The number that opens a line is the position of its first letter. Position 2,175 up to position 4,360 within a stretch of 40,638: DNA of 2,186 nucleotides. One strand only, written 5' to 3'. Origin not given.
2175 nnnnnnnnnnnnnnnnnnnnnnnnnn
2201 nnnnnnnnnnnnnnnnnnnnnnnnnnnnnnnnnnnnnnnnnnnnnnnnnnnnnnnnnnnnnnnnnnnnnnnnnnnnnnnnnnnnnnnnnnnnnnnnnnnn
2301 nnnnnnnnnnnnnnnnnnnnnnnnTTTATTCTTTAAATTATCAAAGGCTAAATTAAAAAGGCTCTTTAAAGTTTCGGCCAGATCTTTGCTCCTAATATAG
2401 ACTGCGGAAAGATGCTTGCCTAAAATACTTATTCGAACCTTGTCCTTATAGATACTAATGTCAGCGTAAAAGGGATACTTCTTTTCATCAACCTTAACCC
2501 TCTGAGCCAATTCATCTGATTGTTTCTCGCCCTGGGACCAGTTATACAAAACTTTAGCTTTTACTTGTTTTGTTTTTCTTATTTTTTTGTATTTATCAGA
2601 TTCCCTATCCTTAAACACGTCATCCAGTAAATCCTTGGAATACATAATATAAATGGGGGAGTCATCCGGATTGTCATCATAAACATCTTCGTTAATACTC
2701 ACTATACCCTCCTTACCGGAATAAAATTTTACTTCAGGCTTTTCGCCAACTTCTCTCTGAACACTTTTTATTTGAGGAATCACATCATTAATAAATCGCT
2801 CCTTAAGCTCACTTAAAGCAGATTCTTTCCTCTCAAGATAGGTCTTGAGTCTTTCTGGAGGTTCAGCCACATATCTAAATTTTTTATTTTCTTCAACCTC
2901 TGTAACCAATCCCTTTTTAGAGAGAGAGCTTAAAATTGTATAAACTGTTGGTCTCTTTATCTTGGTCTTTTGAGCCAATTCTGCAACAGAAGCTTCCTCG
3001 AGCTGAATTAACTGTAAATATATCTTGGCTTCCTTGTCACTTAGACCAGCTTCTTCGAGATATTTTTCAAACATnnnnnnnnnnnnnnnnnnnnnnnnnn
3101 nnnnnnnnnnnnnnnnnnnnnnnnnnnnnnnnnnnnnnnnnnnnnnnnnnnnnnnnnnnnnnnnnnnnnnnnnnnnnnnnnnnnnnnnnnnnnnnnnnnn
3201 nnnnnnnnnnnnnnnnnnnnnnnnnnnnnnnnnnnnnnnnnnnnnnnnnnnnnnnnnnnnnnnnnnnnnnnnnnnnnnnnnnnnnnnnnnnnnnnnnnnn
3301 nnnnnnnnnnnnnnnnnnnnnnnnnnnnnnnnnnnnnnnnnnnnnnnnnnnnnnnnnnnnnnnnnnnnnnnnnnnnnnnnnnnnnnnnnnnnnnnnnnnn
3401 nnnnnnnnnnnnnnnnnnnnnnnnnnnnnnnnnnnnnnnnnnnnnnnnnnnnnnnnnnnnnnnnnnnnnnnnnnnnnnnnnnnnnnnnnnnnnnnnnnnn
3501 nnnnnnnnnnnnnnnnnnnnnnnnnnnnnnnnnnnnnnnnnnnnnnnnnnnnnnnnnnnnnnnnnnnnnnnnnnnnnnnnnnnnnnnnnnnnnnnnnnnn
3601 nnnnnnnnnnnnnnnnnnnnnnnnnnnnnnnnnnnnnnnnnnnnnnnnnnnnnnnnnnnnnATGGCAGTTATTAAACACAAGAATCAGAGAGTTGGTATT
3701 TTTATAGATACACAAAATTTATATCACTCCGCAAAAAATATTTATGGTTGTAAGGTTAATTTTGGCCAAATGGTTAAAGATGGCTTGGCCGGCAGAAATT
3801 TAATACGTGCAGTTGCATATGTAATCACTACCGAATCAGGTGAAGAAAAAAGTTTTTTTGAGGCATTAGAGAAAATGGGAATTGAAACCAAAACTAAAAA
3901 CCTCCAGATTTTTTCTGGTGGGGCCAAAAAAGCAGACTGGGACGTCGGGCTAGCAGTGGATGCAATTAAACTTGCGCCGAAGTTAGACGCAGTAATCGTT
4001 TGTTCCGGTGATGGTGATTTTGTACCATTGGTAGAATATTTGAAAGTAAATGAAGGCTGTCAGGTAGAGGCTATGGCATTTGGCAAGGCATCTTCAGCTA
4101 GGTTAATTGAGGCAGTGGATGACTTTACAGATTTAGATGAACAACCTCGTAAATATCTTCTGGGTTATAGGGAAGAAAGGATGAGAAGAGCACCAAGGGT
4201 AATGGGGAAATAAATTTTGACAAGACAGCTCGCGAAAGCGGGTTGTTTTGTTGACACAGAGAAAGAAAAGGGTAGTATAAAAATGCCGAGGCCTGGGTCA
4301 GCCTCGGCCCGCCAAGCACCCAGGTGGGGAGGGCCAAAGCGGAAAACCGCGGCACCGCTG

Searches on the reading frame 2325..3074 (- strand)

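Call 67: search_protein_families(library=pfam, proteins=[window:2325-3074:-], max_evalue=0.01)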
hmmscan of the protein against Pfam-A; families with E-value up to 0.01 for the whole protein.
window:2325-3074:- (250 aa): 20 families
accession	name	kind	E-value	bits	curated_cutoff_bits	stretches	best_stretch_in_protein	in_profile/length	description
PF01978.25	TrmB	-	3.8e-17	62.3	25.6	1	6-74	1-68/68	Sugar-specific transcriptional regulator TrmB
PF03965.22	Penicillinase_R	-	2.1e-07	31.7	22.6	1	11-73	1-67/115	Penicillinase repressor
PF12802.13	MarR_2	-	2.3e-05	24.9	27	1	21-61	12-54/61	MarR family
PF01022.26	HTH_5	-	5.5e-05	23.4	22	1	21-58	10-46/47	Bacterial regulatory protein, arsR family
PF09339.16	HTH_IclR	-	6.4e-05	23.1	22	1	27-59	18-50/52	IclR helix-turn-helix domain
PF13730.12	HTH_36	-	6.7e-05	23.1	25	1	10-57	2-55/55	Helix-turn-helix domain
PF24270.1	HTH_Cmi2_C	-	8e-05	23.3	27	0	20-62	81-123/125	Cmi2, C-terminal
PF13412.12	HTH_24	-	0.0003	20.7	21.9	1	17-58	7-48/48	Winged helix-turn-helix DNA-binding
PF01047.28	MarR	-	0.00078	19.7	24.6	1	20-58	10-48/59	MarR family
PF08221.17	HTH_9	-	0.00088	19.8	23.4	1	16-58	16-58/62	RNA polymerase III subunit RPC82 helix-turn-helix domain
PF12840.13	HTH_20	-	0.0011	19.3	27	1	17-60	8-51/51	Helix-turn-helix domain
PF02082.26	Rrf2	-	0.0025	18.4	30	1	21-59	16-55/132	Iron-dependent Transcriptional regulator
PF03551.20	PadR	-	0.0027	18.1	27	0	37-63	27-53/75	Transcriptional regulator PadR-like family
PF01325.25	Fe_dep_repress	-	0.0039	17.8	26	0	26-58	21-53/60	Iron dependent repressor, N-terminal DNA binding domain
PF21476.4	PF0610-like_N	-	0.0041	17.8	33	0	21-53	9-40/50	PF0610-like, N-terminal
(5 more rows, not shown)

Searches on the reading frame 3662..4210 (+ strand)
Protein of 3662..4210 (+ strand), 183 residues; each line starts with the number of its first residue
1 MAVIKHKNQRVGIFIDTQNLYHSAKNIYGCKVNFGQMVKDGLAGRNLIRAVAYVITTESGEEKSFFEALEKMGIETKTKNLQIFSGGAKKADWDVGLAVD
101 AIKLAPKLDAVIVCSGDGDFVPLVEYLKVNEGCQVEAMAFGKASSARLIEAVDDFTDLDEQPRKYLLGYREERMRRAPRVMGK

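Call 67: search_protein_families(library=pfam, proteins=[window:3662-4210:+], max_evalue=0.01)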
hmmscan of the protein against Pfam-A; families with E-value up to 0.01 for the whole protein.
window:3662-4210:+ (183 aa): 1 family
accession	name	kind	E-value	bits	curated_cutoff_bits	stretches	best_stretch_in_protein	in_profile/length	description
PF01936.24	NYN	-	6.3e-33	114.8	24.2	1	10-159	1-145/145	NYN domain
